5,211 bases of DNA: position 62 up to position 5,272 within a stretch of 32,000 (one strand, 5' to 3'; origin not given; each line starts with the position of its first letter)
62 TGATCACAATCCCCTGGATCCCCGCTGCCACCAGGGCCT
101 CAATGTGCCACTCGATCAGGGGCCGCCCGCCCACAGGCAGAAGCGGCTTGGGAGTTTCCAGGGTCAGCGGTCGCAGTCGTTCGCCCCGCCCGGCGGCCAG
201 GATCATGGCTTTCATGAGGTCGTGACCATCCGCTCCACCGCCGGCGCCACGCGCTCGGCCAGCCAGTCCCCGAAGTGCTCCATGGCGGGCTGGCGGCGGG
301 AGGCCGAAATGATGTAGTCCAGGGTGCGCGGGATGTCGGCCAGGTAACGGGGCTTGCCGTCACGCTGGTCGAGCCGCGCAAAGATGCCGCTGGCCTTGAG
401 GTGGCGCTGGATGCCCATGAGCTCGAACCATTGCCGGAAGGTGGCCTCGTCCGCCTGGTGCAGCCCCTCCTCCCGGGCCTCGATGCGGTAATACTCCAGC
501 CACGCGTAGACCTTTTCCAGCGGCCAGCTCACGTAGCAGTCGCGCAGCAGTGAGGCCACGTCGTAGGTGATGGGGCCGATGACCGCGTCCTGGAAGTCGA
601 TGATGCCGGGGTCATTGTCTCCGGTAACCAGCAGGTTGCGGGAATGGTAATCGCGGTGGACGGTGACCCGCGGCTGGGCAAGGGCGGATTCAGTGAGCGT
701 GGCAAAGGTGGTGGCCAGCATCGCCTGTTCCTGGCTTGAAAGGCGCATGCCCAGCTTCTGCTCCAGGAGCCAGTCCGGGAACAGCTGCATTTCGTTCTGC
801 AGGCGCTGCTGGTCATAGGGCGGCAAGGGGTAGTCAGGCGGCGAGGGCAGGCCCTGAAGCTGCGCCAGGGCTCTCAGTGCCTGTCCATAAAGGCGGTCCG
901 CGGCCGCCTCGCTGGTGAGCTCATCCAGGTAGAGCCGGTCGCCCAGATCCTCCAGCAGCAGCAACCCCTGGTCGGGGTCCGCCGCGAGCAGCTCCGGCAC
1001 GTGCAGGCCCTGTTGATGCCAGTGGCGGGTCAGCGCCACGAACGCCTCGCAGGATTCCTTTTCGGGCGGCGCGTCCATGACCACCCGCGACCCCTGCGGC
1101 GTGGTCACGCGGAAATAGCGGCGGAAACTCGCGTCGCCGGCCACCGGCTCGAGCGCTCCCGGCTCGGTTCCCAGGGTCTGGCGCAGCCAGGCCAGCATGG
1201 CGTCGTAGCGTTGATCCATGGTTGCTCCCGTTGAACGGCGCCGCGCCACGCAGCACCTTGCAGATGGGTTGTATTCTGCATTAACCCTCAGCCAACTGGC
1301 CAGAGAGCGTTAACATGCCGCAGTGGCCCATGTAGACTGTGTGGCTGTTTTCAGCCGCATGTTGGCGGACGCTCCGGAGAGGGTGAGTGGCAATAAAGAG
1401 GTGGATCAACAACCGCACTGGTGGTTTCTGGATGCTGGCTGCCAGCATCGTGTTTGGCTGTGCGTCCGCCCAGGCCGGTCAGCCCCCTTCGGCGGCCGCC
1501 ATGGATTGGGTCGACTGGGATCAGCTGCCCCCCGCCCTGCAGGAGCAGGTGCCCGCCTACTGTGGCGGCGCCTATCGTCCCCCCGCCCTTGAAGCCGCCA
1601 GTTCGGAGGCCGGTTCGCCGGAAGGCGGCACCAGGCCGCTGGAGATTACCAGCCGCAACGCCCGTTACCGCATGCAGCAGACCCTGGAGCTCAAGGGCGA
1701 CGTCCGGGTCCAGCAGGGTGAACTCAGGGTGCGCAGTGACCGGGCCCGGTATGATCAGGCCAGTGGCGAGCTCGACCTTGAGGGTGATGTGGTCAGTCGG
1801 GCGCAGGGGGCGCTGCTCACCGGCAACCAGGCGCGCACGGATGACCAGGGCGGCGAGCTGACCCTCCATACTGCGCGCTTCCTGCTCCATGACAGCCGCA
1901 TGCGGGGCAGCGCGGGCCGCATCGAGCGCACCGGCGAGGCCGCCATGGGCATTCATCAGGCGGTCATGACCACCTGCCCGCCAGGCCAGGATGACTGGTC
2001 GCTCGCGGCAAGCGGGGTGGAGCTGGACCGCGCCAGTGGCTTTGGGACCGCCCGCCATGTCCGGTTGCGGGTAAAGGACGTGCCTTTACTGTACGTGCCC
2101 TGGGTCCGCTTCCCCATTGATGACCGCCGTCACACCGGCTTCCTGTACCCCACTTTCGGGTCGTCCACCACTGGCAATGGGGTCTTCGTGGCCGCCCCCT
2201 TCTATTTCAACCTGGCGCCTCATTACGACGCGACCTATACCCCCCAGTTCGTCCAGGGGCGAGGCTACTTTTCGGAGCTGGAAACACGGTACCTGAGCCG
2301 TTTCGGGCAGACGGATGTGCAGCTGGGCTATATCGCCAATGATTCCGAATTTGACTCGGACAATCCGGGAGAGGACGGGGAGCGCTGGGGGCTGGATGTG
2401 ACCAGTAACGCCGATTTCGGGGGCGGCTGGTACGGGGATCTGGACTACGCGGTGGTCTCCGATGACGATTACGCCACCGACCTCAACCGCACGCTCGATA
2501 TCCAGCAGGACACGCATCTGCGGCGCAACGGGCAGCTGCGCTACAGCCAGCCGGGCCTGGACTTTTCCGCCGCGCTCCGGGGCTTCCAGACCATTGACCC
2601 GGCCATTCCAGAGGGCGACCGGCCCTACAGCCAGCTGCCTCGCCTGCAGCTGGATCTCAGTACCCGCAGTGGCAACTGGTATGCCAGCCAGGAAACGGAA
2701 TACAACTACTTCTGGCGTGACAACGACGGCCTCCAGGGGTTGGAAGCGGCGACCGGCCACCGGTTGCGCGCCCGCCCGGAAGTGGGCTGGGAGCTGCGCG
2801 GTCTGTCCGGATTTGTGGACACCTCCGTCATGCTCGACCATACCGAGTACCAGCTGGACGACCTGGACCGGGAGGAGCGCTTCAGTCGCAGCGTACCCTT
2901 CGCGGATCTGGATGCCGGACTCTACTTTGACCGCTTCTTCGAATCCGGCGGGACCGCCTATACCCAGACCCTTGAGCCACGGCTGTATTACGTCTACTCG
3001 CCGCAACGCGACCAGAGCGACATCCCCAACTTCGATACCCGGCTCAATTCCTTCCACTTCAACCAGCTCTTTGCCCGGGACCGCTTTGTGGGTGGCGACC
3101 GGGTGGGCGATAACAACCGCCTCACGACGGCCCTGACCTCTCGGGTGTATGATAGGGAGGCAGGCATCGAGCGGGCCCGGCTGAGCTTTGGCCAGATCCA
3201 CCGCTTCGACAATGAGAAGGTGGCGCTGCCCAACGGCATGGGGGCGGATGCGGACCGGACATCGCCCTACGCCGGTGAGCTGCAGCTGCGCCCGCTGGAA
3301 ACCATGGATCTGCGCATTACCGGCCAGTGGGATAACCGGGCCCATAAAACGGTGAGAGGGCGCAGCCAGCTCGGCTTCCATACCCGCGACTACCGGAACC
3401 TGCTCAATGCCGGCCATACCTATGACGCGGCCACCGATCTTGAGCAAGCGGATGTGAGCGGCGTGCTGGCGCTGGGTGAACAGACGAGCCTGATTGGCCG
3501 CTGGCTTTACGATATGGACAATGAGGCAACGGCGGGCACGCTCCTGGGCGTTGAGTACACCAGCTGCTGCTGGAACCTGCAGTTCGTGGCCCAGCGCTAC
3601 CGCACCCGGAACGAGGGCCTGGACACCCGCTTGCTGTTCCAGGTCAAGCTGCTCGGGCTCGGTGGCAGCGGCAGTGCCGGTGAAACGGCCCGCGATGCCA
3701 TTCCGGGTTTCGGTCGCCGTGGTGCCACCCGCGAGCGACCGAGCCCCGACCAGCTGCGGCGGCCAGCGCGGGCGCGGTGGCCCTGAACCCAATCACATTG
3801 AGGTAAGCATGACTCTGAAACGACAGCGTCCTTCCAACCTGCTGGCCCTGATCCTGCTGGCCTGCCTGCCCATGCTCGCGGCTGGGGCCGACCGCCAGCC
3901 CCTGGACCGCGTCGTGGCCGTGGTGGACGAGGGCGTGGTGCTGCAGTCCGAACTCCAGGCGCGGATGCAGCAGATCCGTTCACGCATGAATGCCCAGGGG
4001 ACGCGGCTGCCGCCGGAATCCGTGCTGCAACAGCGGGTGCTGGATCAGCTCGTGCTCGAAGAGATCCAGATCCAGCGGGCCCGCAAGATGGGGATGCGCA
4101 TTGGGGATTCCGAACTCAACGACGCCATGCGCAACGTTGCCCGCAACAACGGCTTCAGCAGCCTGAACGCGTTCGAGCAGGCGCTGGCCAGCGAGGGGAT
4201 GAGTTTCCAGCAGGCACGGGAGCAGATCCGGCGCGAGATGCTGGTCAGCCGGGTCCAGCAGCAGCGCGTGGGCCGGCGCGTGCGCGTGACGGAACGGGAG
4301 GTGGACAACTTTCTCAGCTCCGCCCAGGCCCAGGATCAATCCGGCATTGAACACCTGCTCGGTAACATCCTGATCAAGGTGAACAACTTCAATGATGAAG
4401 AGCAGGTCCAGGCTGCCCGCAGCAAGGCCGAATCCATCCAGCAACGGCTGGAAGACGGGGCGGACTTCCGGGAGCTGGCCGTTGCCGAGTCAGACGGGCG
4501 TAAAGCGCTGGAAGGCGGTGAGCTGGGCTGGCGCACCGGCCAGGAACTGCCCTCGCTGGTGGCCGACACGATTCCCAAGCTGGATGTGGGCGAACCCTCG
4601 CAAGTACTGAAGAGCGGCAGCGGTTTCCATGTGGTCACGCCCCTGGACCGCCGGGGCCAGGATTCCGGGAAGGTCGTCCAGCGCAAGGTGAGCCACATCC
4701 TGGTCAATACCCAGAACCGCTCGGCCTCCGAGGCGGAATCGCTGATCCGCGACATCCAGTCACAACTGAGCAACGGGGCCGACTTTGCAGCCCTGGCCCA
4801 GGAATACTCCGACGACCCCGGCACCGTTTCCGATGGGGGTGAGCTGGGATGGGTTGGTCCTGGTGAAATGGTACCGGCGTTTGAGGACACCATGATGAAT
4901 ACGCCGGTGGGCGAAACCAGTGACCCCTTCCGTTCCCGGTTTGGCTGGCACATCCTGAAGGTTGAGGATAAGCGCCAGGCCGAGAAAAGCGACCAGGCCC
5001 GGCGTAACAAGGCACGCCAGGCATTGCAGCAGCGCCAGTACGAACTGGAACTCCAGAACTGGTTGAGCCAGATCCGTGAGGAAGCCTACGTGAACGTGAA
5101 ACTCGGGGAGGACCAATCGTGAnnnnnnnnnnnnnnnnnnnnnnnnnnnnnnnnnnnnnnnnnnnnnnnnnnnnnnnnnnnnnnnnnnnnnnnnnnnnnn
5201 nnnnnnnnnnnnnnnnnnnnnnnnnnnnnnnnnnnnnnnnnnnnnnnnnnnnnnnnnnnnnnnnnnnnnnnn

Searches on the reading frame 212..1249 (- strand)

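Call 45: search_protein_families(library=pfam, proteins=[window:212-1249:-], max_evalue=0.00001)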
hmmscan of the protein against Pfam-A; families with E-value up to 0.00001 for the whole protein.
window:212-1249:- (345 aa): 1 family
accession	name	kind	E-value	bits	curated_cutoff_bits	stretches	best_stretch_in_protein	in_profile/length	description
PF01636.29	APH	-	5.1e-38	131.6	23.2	1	33-248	2-222/239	Phosphotransferase enzyme family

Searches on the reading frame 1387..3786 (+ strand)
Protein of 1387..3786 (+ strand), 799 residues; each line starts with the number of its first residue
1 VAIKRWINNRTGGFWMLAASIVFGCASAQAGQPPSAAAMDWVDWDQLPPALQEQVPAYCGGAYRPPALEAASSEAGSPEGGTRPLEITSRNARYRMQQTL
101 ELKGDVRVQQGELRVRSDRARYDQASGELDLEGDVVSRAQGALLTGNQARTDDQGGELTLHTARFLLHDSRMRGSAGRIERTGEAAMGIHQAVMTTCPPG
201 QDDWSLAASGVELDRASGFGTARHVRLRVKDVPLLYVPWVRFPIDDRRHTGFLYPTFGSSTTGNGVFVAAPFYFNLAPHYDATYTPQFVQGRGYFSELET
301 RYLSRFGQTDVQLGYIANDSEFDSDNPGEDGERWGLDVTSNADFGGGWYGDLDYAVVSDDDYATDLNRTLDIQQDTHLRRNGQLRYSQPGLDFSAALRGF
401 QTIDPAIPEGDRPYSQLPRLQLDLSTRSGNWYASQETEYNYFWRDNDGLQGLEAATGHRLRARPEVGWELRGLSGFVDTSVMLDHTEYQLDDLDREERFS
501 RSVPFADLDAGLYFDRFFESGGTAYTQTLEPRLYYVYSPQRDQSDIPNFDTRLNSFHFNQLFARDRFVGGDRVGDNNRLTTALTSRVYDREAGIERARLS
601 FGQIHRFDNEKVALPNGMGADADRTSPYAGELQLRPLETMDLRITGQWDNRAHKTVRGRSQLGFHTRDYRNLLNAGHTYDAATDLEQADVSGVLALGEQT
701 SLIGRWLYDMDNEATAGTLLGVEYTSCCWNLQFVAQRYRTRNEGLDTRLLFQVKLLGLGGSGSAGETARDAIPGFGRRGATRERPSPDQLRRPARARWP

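Call 45: search_protein_families(library=pfam, proteins=[window:1387-3786:+], max_evalue=0.00001)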
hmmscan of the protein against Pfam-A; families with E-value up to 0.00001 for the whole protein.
window:1387-3786:+ (799 aa): 3 families
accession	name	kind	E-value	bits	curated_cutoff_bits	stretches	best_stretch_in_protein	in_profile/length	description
PF04453.20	LptD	-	8.4e-79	266.1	22.4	1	332-692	2-376/384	LPS transport system D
PF19838.5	LptD_2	-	1.5e-08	34.3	22.5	1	223-306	4-90/464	LptD protein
PF03968.19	LptD_N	-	1.9e-06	28.5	20.4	1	86-218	1-112/113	LptA/(LptD N-terminal domain) LPS transport protein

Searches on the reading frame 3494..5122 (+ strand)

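Call 45: search_protein_families(library=pfam, proteins=[window:3494-5122:+], max_evalue=0.00001)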
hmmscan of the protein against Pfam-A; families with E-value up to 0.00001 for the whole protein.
window:3494-5122:+ (542 aa): 6 families
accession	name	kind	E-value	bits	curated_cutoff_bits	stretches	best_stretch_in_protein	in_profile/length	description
PF13616.12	Rotamase_3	-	3.1e-47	160.4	22.5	2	393-494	13-116/116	PPIC-type PPIASE domain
PF00639.27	Rotamase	-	2e-45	154.2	21.7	2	401-492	1-97/97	PPIC-type PPIASE domain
PF09312.16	SurA_N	-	7.2e-40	136.3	30.8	1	137-255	1-118/118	SurA N-terminal domain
PF13624.11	SurA_N_3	-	1.1e-15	58.3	27.2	1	119-254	17-161/162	SurA-like N-terminal domain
PF13145.12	Rotamase_2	-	3.3e-13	50.9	27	1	414-497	39-112/121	PPIC-type PPIASE domain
PF13623.11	SurA_N_2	-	6.4e-12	46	28.5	1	117-222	13-130/145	SurA-like N-terminal domain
